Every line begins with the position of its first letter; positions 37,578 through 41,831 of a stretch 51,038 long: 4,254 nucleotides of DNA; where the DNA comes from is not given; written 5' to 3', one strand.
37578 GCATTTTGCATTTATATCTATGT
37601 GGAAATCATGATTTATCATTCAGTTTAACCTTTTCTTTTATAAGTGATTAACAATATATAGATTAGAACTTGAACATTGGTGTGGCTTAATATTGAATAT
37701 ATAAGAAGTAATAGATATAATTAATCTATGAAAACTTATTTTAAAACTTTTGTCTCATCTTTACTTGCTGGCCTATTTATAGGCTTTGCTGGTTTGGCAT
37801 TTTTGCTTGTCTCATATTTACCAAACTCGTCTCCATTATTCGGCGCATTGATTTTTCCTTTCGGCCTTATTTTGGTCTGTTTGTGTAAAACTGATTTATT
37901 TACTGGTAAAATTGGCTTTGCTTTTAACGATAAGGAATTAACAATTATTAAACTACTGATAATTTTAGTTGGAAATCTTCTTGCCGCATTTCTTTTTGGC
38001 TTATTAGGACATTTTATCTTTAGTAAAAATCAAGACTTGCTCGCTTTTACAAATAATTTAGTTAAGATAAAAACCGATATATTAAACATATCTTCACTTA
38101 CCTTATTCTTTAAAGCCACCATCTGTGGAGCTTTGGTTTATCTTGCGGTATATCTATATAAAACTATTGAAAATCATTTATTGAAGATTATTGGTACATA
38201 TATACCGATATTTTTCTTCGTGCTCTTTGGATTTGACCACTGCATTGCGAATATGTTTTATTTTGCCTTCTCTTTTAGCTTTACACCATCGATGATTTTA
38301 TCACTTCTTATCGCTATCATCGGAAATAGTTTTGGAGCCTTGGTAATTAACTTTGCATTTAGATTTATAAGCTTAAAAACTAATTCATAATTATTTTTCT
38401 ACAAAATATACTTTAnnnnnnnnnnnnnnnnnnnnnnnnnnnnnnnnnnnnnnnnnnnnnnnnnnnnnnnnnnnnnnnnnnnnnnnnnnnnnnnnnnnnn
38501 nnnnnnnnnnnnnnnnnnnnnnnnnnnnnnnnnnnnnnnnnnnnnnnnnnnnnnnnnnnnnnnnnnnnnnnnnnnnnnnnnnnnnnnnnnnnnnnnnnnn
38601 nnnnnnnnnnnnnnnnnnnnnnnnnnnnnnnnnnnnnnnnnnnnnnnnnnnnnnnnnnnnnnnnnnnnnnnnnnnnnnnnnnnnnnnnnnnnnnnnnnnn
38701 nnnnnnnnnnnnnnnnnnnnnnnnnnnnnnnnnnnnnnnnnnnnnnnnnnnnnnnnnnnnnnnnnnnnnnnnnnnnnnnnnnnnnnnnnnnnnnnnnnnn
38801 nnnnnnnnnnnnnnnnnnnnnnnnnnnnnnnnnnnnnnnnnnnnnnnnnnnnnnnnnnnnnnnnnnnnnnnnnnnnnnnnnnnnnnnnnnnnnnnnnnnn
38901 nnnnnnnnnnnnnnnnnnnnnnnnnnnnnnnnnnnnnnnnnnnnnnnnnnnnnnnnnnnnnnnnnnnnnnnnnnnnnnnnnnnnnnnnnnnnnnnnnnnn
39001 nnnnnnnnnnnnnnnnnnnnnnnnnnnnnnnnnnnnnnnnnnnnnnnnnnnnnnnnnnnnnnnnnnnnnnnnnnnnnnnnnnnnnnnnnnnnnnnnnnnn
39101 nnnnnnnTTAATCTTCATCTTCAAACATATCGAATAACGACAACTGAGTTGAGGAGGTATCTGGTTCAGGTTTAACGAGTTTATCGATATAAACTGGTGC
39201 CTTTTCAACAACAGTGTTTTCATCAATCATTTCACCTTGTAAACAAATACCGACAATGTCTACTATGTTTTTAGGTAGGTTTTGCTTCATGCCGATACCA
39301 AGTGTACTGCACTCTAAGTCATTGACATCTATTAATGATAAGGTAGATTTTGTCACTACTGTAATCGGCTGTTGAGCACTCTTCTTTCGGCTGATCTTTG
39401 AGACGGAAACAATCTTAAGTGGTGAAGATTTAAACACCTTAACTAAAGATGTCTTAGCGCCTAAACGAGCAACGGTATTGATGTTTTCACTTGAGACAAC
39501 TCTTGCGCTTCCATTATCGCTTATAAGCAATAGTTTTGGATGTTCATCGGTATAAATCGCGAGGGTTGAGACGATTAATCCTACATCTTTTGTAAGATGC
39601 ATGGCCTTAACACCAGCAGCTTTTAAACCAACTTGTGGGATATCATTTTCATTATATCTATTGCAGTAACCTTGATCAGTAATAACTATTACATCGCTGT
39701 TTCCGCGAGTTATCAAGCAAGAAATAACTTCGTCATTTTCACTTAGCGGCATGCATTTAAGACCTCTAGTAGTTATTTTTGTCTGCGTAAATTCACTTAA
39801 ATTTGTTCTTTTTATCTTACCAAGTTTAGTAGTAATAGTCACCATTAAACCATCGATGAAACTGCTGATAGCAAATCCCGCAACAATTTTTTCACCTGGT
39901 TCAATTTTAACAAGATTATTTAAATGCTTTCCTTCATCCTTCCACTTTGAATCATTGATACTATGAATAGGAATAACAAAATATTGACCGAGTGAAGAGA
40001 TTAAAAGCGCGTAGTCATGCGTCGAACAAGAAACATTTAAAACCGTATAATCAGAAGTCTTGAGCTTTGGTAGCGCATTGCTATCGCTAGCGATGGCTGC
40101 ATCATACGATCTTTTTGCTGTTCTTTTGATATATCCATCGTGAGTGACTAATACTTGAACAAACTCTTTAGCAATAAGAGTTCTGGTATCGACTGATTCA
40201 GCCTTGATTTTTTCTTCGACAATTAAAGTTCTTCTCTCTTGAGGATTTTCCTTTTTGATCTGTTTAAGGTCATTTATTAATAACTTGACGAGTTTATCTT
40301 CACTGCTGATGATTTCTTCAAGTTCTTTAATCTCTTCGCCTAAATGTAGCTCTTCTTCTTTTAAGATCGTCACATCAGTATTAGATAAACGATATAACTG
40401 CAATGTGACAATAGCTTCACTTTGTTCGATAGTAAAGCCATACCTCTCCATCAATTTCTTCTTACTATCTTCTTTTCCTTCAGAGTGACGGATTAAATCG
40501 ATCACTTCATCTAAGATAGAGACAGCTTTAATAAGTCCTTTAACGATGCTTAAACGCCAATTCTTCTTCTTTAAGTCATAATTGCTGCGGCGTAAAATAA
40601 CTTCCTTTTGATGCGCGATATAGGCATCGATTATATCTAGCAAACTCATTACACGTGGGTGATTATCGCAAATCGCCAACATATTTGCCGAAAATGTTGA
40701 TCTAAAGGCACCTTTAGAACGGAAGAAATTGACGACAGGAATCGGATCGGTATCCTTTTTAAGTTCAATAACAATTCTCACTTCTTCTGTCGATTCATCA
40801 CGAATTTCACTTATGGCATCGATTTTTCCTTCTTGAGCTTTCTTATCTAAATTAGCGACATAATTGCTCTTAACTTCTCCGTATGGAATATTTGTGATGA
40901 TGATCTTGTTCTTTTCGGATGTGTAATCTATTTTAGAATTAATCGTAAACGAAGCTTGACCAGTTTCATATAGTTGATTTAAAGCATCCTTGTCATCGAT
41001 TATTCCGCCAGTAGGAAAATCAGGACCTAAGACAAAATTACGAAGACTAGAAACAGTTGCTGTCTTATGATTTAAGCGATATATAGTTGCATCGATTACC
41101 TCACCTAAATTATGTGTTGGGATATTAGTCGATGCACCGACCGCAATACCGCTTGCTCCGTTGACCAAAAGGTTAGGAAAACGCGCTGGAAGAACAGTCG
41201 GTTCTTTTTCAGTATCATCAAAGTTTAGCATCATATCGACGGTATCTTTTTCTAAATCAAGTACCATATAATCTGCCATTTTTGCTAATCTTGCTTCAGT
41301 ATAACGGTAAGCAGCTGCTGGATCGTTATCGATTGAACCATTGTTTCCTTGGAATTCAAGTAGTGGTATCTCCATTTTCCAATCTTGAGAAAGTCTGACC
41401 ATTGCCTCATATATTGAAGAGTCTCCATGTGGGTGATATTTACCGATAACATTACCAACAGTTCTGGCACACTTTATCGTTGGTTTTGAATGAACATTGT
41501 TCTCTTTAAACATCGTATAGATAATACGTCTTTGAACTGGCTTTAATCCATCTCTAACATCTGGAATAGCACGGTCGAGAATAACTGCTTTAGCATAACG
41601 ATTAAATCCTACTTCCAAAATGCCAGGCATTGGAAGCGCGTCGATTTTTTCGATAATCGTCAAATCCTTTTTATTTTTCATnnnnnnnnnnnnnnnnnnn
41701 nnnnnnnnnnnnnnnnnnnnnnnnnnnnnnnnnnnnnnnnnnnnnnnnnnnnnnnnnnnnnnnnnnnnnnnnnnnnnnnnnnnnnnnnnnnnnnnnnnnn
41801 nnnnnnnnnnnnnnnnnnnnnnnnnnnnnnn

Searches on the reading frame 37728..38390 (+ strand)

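Call 95: search_protein_families(library=pfam, proteins=[window:37728-38390:+], max_evalue=0.001)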
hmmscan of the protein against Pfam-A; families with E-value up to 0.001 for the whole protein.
window:37728-38390:+ (220 aa): 1 family
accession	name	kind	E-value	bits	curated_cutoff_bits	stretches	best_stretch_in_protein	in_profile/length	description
PF01226.23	Form_Nir_trans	-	1.5e-34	119.9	34.6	1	5-208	19-234/240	Formate/nitrite transporter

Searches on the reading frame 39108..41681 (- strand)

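Call 54: search_protein_families(library=pfam, proteins=[window:39108-41681:-], max_evalue=0.00001)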
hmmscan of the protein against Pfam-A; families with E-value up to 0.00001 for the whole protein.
window:39108-41681:- (857 aa): 2 families
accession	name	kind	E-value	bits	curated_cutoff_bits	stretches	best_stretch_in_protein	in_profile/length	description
PF00521.26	DNA_topoisoIV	-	1.2e-147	492.7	31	1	37-473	1-432/432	DNA gyrase/topoisomerase IV, subunit A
PF03989.18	DNA_gyraseA_C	-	3.6e-24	84.4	27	1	616-658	5-47/48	DNA gyrase C-terminal domain, beta-propeller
